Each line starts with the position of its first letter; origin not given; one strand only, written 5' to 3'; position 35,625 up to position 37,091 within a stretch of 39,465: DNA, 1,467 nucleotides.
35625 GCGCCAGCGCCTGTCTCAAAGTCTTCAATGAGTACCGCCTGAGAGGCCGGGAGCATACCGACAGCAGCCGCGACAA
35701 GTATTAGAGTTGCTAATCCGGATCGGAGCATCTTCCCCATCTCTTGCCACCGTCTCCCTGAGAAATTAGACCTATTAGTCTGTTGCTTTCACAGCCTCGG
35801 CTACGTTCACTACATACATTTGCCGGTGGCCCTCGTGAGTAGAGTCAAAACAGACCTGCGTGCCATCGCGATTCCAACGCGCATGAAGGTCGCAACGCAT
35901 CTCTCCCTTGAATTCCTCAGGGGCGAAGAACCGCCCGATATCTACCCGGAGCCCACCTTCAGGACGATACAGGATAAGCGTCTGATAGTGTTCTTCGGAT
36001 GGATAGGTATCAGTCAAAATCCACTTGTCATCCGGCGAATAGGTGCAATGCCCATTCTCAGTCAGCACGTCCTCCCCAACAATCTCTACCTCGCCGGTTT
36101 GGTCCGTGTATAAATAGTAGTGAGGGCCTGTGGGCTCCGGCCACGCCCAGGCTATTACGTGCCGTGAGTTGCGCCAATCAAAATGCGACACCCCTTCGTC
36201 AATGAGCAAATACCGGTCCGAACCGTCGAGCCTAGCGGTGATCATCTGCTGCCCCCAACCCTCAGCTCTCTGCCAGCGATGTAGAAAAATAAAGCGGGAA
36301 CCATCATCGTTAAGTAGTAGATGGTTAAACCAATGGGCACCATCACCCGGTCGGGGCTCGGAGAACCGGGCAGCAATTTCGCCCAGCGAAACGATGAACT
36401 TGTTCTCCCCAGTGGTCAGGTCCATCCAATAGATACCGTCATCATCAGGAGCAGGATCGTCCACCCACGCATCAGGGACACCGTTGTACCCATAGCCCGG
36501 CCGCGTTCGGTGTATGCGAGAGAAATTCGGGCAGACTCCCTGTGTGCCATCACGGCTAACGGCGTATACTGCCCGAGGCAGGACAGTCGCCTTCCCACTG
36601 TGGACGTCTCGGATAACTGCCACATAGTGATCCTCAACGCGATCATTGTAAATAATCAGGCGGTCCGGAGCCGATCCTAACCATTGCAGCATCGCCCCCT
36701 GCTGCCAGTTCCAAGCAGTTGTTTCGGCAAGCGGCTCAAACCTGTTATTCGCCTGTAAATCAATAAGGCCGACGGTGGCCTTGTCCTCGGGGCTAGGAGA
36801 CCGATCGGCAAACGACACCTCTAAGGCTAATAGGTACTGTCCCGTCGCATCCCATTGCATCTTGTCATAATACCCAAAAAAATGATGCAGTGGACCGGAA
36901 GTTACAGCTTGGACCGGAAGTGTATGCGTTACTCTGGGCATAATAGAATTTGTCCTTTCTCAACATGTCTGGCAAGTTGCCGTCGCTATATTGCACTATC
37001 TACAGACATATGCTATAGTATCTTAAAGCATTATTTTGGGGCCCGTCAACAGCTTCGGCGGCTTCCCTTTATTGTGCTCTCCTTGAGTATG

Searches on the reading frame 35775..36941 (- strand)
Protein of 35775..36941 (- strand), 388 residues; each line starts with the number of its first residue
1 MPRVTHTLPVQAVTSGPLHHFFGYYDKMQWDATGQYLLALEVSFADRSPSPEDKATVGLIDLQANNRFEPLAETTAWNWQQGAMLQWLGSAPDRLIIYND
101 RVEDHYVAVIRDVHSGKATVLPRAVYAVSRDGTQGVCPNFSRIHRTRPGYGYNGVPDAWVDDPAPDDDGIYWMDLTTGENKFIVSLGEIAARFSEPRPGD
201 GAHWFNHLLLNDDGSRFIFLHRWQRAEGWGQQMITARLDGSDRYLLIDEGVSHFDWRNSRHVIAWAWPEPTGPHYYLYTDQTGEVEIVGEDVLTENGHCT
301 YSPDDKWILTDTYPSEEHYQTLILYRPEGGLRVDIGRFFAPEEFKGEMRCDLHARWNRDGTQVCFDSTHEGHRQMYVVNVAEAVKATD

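Call 11: search_protein_families(library=pfam, proteins=[window:35775-36941:-], max_evalue=0.001)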
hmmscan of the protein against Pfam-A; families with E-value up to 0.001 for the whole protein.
window:35775-36941:- (388 aa): 0 families

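Call 49: search_protein_families(library=ncbifam, proteins=[window:35775-36941:-], max_evalue=0.01)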
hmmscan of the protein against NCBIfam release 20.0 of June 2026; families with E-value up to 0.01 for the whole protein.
window:35775-36941:- (388 aa): 1 family
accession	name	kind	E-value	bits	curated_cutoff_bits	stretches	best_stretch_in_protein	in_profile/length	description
TIGR02800.1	propeller_TolB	equivalog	0.0055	15.7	343.15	0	351-382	281-312/418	Tol-Pal system beta propeller repeat protein TolB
